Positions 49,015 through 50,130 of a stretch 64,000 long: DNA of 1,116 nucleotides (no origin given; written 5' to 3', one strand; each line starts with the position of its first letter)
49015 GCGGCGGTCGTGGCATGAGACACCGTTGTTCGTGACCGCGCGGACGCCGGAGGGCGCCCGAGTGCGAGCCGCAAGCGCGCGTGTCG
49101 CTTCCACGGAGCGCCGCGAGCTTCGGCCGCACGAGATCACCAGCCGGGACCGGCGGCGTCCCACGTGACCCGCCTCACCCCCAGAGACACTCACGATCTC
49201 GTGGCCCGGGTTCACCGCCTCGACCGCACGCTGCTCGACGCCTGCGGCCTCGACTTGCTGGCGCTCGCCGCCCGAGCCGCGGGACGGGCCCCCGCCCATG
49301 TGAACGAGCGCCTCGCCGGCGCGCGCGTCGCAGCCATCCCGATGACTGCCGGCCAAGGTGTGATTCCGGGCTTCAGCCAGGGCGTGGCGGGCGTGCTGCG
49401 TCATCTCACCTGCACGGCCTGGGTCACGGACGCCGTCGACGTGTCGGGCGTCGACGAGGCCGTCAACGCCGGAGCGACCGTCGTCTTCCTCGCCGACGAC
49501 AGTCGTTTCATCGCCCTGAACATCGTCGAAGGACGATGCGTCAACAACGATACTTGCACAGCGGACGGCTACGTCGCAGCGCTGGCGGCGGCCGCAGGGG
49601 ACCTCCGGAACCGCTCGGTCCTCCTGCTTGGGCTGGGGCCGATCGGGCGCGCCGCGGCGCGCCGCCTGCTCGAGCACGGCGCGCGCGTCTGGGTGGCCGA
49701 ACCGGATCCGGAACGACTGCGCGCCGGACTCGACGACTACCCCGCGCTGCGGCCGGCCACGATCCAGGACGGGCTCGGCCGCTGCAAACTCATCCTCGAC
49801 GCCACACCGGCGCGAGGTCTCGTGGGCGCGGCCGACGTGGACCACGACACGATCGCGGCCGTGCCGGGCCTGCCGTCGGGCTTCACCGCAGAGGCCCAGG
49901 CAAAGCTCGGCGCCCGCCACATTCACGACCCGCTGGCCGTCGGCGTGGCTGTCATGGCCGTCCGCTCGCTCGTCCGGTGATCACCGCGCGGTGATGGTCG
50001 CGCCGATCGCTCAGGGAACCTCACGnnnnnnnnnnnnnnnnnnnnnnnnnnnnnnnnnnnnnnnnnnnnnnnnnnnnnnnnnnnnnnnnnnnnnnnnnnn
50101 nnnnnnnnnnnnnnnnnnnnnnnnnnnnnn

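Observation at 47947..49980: pylB and pylD sit adjacent with no pylC between them, and no pylS or pylT anywhere in the window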

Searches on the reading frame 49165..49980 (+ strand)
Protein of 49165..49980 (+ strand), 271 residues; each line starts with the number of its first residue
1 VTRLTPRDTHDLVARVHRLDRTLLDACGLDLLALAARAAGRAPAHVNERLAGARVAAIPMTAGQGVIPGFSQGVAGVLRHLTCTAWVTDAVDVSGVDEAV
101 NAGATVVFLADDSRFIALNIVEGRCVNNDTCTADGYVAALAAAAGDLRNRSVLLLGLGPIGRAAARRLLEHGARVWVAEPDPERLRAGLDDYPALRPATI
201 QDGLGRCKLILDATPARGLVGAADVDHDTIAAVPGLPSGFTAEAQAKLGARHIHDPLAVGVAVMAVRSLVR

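Call 6: search_protein_families(library=ncbifam, proteins=[window:49165-49977:+], max_evalue=0.01)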
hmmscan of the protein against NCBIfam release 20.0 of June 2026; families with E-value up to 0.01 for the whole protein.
window:49165-49977:+ (271 aa): 4 families
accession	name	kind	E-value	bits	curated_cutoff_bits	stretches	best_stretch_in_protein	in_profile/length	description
TIGR03911.1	pyrrolys_PylD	equivalog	2.3e-64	217.1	150.05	1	2-264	1-261/266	3-methylornithyl-N6-L-lysine dehydrogenase PylD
TIGR03366.1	HpnZ_proposed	hypoth_equivalog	7.9e-06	25.3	328.1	1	130-186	138-194/315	putative phosphonate catabolism associated alcohol dehydrogenase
NF004009.0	PRK05476.3-2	equivalog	0.00084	18.2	485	1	148-220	270-340/487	adenosylhomocysteinase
TIGR01202.1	bchC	equivalog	0.0039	16.4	291.25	1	129-200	119-196/308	chlorophyll synthesis pathway protein BchC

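Call 7: search_protein_families(library=pfam, proteins=[window:49165-49977:+], max_evalue=0.01)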
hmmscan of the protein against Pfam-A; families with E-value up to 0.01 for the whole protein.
window:49165-49977:+ (271 aa): 6 families
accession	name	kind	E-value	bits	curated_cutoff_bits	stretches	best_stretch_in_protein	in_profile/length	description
PF21455.3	PylD_N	-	5.3e-28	97.6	27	1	18-126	11-112/112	Pyrrolysine biosynthesis protein PylD, N-terminal domain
PF03807.23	F420_oxidored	-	0.00021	22.2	21.6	1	154-193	4-45/94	NADP oxidoreductase coenzyme F420-dependent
PF02826.25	2-Hacid_dh_C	-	0.00026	20.8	25.1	1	142-211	29-96/178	D-isomer specific 2-hydroxyacid dehydrogenase, NAD binding domain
PF13241.12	NAD_binding_7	-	0.00056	20.9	22.1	1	146-214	4-69/104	Putative NAD(P)-binding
PF00670.27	AdoHcyase_NAD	-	0.0029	18.2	27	0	150-221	24-93/162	S-adenosyl-L-homocysteine hydrolase, NAD binding domain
PF02254.24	TrkA_N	-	0.0061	17.3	23.8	0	152-187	1-36/116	TrkA-N domain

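Call 17: find_encoding_contigs(protein=window:49165-49980:+, flank=10000, max_places=6)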
Protein window:49165-49980:+ (271 aa): no gene with exactly this product is on record in the collection.

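Call 18: find_homologous_proteins(query=window:49165-49977:+, max_evalue=0.00001)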
Query window:49165-49977:+ (271 aa): 310 proteins with E <= 0.00001 among 8000 candidates; the best 120 are listed.
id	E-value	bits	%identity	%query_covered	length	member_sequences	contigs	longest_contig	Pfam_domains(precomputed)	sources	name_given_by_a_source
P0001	3.1e-168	576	100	100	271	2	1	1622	PF21455.4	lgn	-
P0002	1.9e-92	328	61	100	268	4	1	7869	PF21455.4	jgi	jgi:pyrrolysine biosynthesis protein PylD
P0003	6.8e-92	326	62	99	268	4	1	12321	PF00670.28,PF02826.26,PF21455.4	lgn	-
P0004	1.6e-91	325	62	99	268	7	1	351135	PF02254.25,PF00670.28,PF02826.26,PF21455.4,PF07991.19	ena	-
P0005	2.2e-91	324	62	99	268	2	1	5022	PF02826.26,PF21455.4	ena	-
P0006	2.4e-91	324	64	96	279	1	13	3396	PF13241.13,PF02826.26,PF21455.4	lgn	-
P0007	3.1e-91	324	63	99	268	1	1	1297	PF21455.4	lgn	-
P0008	3.2e-90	320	61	100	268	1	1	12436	PF21455.4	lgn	-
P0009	3.7e-90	320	61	99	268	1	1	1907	PF02826.26,PF21455.4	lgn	-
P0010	2.5e-89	317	62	100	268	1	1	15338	PF21455.4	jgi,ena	jgi:pyrrolysine biosynthesis protein PylD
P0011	8.4e-88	313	61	99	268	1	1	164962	PF00670.28,PF02826.26,PF21455.4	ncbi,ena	-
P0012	3.5e-87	310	61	99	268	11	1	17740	PF21455.4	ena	-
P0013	3.6e-85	304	61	100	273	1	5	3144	PF21455.4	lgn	-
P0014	5.3e-85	303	60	100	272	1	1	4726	PF13241.13,PF02826.26,PF21455.4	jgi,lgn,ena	-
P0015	1.0e-84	302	60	100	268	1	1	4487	PF13241.13,PF02254.25,PF21455.4,PF03807.24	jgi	jgi:3-methylornithyl-N6-L-lysine dehydrogenase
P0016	4.9e-84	300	58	100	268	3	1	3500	PF21455.4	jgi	jgi:3-methylornithyl-N6-L-lysine dehydrogenase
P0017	5.7e-84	300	58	99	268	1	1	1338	PF21455.4,PF03807.24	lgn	-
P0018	1.4e-82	295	59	100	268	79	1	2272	PF13241.13,PF21455.4,PF03807.24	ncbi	-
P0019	3.8e-82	294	55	100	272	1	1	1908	PF13241.13,PF21455.4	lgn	-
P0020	6.9e-82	293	61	99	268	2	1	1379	PF21455.4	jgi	jgi:3-methylornithyl-N6-L-lysine dehydrogenase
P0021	7.0e-82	293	58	100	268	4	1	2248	PF21455.4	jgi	-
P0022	1.3e-81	292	58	100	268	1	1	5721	PF13241.13,PF02826.26,PF21455.4,PF03807.24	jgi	jgi:pyrrolysine biosynthesis protein PylD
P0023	1.7e-81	292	58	100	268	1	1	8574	PF21455.4,PF03807.24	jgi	jgi:pyrrolysine biosynthesis protein PylD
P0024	1.7e-81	292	59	100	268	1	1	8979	PF21455.4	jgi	jgi:3-methylornithyl-N6-L-lysine dehydrogenase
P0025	2.0e-81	292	56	100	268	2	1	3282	PF21455.4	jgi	jgi:3-methylornithyl-N6-L-lysine dehydrogenase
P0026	2.1e-81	292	58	99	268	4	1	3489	PF21455.4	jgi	jgi:pyrrolysine biosynthesis protein PylD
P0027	2.3e-81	291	58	100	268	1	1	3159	PF13241.13,PF00670.28,PF21455.4,PF03807.24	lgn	-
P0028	2.3e-81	291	57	99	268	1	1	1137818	PF13241.13,PF00670.28,PF02826.26,PF21455.4,PF03807.24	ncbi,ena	-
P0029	2.8e-81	291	57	99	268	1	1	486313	PF21455.4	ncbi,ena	-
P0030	3.4e-81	291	56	100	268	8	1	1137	PF13241.13,PF02826.26,PF21455.4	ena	-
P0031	9.7e-81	289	58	100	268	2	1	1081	PF21455.4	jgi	jgi:pyrrolysine biosynthesis protein PylD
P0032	1.3e-80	289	57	100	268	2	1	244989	PF21455.4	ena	-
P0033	1.4e-80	289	58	100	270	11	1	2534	PF13241.13,PF21455.4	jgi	jgi:pyrrolysine biosynthesis protein PylD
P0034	1.5e-80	289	57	100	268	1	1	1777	PF02826.26,PF21455.4,PF03807.24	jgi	jgi:pyrrolysine biosynthesis protein PylD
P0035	1.9e-80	288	57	100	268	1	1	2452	PF13241.13,PF02826.26,PF21455.4,PF03807.24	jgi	jgi:pyrrolysine biosynthesis protein PylD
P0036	2.0e-80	288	58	100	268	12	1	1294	PF21455.4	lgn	-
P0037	2.2e-80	288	55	100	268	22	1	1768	PF21455.4,PF03807.24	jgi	jgi:pyrrolysine biosynthesis protein PylD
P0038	2.2e-80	288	56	100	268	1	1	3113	PF13241.13,PF02826.26,PF21455.4,PF03807.24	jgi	jgi:3-methylornithyl-N6-L-lysine dehydrogenase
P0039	3.5e-80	288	57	100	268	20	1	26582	PF21455.4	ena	-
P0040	4.2e-80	287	56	95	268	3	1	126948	PF13241.13,PF00670.28,PF02826.26,PF21455.4,PF03807.24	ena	-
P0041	5.0e-80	287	58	100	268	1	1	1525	PF02826.26,PF21455.4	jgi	jgi:3-methylornithyl-N6-L-lysine dehydrogenase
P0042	5.7e-80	287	58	100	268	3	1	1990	PF21455.4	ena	-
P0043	5.9e-80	287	58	100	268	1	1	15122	PF21455.4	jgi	-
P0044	8.1e-80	286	55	99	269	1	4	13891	PF21455.4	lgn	-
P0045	9.3e-80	286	56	100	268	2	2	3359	PF13241.13,PF00670.28,PF02826.26,PF21455.4,PF03807.24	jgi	jgi:3-methylornithyl-N6-L-lysine dehydrogenase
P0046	1.1e-79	286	57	100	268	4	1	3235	PF21455.4,PF03807.24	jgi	jgi:pyrrolysine biosynthesis protein PylD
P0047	1.3e-79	286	59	96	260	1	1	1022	PF13241.13,PF02826.26,PF21455.4,PF03807.24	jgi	jgi:pyrrolysine biosynthesis protein PylD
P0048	1.4e-79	286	57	100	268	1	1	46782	PF21455.4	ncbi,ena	-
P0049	1.4e-79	286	57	100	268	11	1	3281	PF21455.4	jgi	-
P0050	1.5e-79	285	57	100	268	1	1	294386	PF21455.4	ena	-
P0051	1.5e-79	285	58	100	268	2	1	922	PF02254.25,PF21455.4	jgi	-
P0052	1.5e-79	285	56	99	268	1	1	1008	PF13241.13,PF02826.26,PF21455.4,PF03807.24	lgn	-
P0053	1.7e-79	285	56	100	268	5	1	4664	PF21455.4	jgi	-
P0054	2.0e-79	285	55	100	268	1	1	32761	PF21455.4,PF03807.24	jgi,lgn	-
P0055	2.5e-79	285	57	99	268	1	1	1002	PF13241.13,PF02826.26,PF21455.4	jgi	jgi:pyrrolysine biosynthesis protein PylD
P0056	3.0e-79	284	56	100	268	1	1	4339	PF21455.4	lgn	-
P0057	3.2e-79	284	57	100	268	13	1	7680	PF21455.4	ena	-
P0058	3.6e-79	284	57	100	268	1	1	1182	PF21455.4,PF03807.24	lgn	-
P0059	4.3e-79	284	58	100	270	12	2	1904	PF21455.4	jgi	-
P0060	5.6e-79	284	57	100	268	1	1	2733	PF21455.4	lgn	-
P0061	5.9e-79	283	57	100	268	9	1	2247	PF21455.4,PF03807.24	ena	-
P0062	6.8e-79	283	57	100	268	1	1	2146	PF21455.4,PF03807.24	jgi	jgi:pyrrolysine biosynthesis protein PylD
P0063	9.1e-79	283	56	100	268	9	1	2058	PF21455.4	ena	-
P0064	9.5e-79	283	56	100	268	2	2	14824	PF21455.4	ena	-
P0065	1.1e-78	283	57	100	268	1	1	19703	PF13241.13,PF00670.28,PF02826.26,PF21455.4,PF03807.24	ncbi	-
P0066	1.6e-78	282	56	99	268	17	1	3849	PF21455.4,PF03807.24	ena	-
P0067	1.7e-78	282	56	100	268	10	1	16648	PF21455.4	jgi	-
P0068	2.1e-78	282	56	100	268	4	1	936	PF02826.26,PF21455.4,PF03807.24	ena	-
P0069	2.5e-78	281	58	100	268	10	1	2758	PF21455.4,PF03807.24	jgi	jgi:pyrrolysine biosynthesis protein PylD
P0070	2.7e-78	281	57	100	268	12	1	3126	PF02826.26,PF21455.4,PF03807.24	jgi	jgi:pyrrolysine biosynthesis protein PylD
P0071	2.9e-78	281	58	100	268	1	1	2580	PF21455.4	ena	-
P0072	3.4e-78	281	56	99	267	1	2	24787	PF02826.26,PF21455.4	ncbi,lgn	-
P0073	3.6e-78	281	55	100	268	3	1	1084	PF21455.4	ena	-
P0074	4.0e-78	281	56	100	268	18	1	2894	PF21455.4,PF03807.24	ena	-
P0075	4.7e-78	281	57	100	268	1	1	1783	PF13241.13,PF02826.26,PF21455.4,PF03807.24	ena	-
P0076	5.9e-78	280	57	100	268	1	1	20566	PF21455.4,PF03807.24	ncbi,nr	ncbi:MAG: 3-methylornithyl-N6-L-lysine dehydrogenase PylD [Actinobacteria bacterium]|nr:3-methylorni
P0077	7.7e-78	280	56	100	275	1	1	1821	PF21455.4,PF03807.24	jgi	jgi:pyrrolysine biosynthesis protein PylD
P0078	1.0e-77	279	57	100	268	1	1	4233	PF21455.4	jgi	-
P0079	1.2e-77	279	56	99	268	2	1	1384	PF21455.4,PF03807.24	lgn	-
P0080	1.4e-77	279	59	96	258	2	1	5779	PF21455.4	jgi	jgi:pyrrolysine biosynthesis protein PylD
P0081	1.5e-77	279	54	100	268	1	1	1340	PF13241.13,PF21455.4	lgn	-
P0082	2.1e-77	278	57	100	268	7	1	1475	PF21455.4,PF03807.24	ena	-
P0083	2.2e-77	278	57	99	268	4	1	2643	PF21455.4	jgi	jgi:pyrrolysine biosynthesis protein PylD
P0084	2.4e-77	278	56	100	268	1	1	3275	PF21455.4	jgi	jgi:3-methylornithyl-N6-L-lysine dehydrogenase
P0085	2.9e-77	278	56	100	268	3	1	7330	PF21455.4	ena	-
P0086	3.1e-77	278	58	97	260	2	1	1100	PF13241.13,PF02826.26,PF21455.4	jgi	jgi:pyrrolysine biosynthesis protein PylD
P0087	3.3e-77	278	57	100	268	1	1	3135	PF02826.26,PF21455.4,PF03807.24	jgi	jgi:3-methylornithyl-N6-L-lysine dehydrogenase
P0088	4.7e-77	277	55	100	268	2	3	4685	PF21455.4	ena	-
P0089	6.1e-77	277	57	100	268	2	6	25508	PF00670.28,PF02826.26,PF21455.4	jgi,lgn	jgi:pyrrolysine biosynthesis protein PylD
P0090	6.2e-77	277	54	100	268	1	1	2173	PF13241.13,PF02254.25,PF02826.26,PF21455.4,PF03807.24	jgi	-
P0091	6.5e-77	277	58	99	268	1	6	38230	PF02826.26,PF21455.4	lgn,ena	-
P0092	8.2e-77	276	55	100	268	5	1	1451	PF21455.4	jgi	jgi:pyrrolysine biosynthesis protein PylD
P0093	8.3e-77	276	55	99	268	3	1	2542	PF21455.4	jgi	-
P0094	9.7e-77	276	55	100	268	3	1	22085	PF21455.4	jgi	jgi:pyrrolysine biosynthesis protein PylD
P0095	1.0e-76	276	56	99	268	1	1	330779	PF02826.26,PF21455.4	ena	-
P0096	1.1e-76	276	58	100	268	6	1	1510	PF21455.4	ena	-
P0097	1.3e-76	276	56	99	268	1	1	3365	PF13241.13,PF00670.28,PF02826.26,PF21455.4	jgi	jgi:pyrrolysine biosynthesis protein PylD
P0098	1.3e-76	276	56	100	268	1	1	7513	PF02254.25,PF02826.26,PF21455.4,PF03807.24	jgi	jgi:3-methylornithyl-N6-L-lysine dehydrogenase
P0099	1.6e-76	276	57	100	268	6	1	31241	PF21455.4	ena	-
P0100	1.8e-76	275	56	100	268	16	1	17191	PF00670.28,PF02826.26,PF21455.4,PF03807.24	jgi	jgi:pyrrolysine biosynthesis protein PylD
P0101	1.8e-76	275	56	100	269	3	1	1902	PF21455.4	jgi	-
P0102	2.0e-76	275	57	99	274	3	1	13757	PF02254.25,PF00670.28,PF02826.26,PF21455.4,PF03807.24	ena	-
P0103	2.1e-76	275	56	100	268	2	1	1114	PF21455.4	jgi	-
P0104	2.1e-76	275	53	95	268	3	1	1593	PF13241.13,PF21455.4,PF03807.24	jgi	jgi:pyrrolysine biosynthesis protein PylD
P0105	3.0e-76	275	59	100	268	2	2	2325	PF21455.4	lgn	-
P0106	3.1e-76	275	57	99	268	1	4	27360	PF02826.26,PF21455.4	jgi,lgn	-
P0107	3.4e-76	274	56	100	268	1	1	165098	PF13241.13,PF02254.25,PF02826.26,PF21455.4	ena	-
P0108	3.4e-76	274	55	100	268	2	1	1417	PF21455.4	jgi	jgi:pyrrolysine biosynthesis protein PylD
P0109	3.4e-76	274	57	100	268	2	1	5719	PF21455.4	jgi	jgi:pyrrolysine biosynthesis protein PylD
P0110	4.5e-76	274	58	100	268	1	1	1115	PF21455.4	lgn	-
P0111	5.2e-76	274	55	100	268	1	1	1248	PF21455.4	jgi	jgi:3-methylornithyl-N6-L-lysine dehydrogenase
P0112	9.1e-76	273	59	99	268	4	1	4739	PF21455.4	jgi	-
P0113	1.1e-75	273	56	100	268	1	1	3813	PF21455.4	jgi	jgi:3-methylornithyl-N6-L-lysine dehydrogenase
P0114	1.7e-75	272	56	100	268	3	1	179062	PF21455.4,PF03807.24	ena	-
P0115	2.0e-75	272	57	100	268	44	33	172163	PF02254.25,PF21455.4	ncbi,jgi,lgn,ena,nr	ncbi:MAG: 3-methylornithyl-N6-L-lysine dehydrogenase PylD [Acidobacteriota bacterium]|nr:3-methylorn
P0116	2.3e-75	272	55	100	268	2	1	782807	PF21455.4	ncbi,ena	-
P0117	2.4e-75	272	55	99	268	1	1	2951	PF02826.26,PF21455.4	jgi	jgi:pyrrolysine biosynthesis protein PylD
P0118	4.5e-75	271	56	99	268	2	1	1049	PF02826.26,PF21455.4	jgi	jgi:pyrrolysine biosynthesis protein PylD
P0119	7.0e-75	270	57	99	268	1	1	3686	PF02826.26,PF21455.4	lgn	-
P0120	1.6e-74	269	54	99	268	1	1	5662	PF02826.26,PF21455.4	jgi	jgi:pyrrolysine biosynthesis protein PylD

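Call 19: find_encoding_contigs(protein=P0004, flank=10000, max_places=2)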
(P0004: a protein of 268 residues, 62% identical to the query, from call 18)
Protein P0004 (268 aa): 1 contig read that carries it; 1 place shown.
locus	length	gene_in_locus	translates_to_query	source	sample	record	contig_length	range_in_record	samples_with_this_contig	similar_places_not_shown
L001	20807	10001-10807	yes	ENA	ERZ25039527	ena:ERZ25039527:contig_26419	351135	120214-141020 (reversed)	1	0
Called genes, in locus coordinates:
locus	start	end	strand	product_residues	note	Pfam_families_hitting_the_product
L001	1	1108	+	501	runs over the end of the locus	PF01425:Amidase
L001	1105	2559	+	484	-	PF02934:GatB_N, PF02637:GatB_Yqey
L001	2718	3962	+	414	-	PF00682:HMGL-like, PF22617:HCS_D2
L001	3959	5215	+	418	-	PF00330:Aconitase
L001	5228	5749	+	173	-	PF00160:Pro_isomerase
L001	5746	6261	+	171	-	PF00694:Aconitase_C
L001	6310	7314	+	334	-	PF00180:Iso_dh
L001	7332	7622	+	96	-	PF11950:DUF3467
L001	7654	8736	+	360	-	PF04055:Radical_SAM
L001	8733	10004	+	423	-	PF02655:ATP-grasp_3 (faint), PF07478:Dala_Dala_lig_C (weak)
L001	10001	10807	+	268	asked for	PF21455:PylD_N, PF00670:AdoHcyase_NAD (faint), PF07991:KARI_N (faint), PF02254:TrkA_N (faint), PF02826:2-Hacid_dh_C (weak)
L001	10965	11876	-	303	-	PF10646:Germane, PF10648:Gmad2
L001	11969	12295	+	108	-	-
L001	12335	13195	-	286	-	PF01409:tRNA-synt_2d (faint), PF17759:tRNA_synthFbeta (weak), PF00152:tRNA-synt_2 (faint)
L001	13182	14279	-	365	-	PF01471:PG_binding_1, PF01520:Amidase_3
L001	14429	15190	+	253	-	PF12802:MarR_2 (weak), PF12840:HTH_20, PF09339:HTH_IclR (faint)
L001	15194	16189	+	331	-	PF01523:PmbA_TldD_1st, PF19290:PmbA_TldD_2nd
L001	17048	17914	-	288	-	PF17191:RecG_wedge, PF01336:tRNA_anti-codon (weak)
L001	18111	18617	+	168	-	PF01661:Macro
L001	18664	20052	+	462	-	PF13230:GATase_4 (weak), PF13522:GATase_6, PF13537:GATase_7, PF00156:Pribosyltran (weak)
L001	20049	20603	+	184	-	PF00156:Pribosyltran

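Call 20: find_encoding_contigs(protein=P0011, flank=10000, max_places=2)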
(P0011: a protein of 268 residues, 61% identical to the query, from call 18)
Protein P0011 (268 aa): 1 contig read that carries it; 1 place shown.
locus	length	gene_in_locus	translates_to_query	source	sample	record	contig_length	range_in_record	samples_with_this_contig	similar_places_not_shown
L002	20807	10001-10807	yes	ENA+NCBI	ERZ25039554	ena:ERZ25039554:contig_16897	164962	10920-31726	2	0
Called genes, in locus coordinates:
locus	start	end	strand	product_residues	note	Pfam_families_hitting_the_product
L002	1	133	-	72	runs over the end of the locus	-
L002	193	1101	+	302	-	PF01425:Amidase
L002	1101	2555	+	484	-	PF02934:GatB_N, PF02637:GatB_Yqey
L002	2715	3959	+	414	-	PF00682:HMGL-like, PF22617:HCS_D2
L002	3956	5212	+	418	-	PF00330:Aconitase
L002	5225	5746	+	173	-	PF00160:Pro_isomerase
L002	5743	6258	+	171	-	PF00694:Aconitase_C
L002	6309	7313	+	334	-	PF00180:Iso_dh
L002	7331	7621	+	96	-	PF11950:DUF3467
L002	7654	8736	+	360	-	PF04055:Radical_SAM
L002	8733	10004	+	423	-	PF21360:PylC-like_N (faint), PF02655:ATP-grasp_3 (faint), PF07478:Dala_Dala_lig_C (weak)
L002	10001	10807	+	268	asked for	PF21455:PylD_N, PF00670:AdoHcyase_NAD (faint), PF02826:2-Hacid_dh_C (weak)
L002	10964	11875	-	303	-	PF10646:Germane, PF10648:Gmad2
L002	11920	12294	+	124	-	-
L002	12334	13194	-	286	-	PF01409:tRNA-synt_2d (faint), PF17759:tRNA_synthFbeta (weak)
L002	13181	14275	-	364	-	PF01471:PG_binding_1, PF01520:Amidase_3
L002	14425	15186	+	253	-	PF12802:MarR_2 (weak), PF12840:HTH_20, PF09339:HTH_IclR (faint)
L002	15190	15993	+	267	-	PF01523:PmbA_TldD_1st, PF19290:PmbA_TldD_2nd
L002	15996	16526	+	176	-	-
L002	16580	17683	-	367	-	PF02628:COX15-CtaA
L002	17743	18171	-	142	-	PF03626:COX4_pro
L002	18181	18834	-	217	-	PF00510:COX3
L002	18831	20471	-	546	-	PF00115:COX1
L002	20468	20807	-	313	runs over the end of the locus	PF02790:COX2_TM, PF00116:COX2, PF00034:Cytochrom_C, PF13442:Cytochrome_CBB3 (weak)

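Call 25: find_encoding_contigs(protein=P0001, flank=10000, max_places=4)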
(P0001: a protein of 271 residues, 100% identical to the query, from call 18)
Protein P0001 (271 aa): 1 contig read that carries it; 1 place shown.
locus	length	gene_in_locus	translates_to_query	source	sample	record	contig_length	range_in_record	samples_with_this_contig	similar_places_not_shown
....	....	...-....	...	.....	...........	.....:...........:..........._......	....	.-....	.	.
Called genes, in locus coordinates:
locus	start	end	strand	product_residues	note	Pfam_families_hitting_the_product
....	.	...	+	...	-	?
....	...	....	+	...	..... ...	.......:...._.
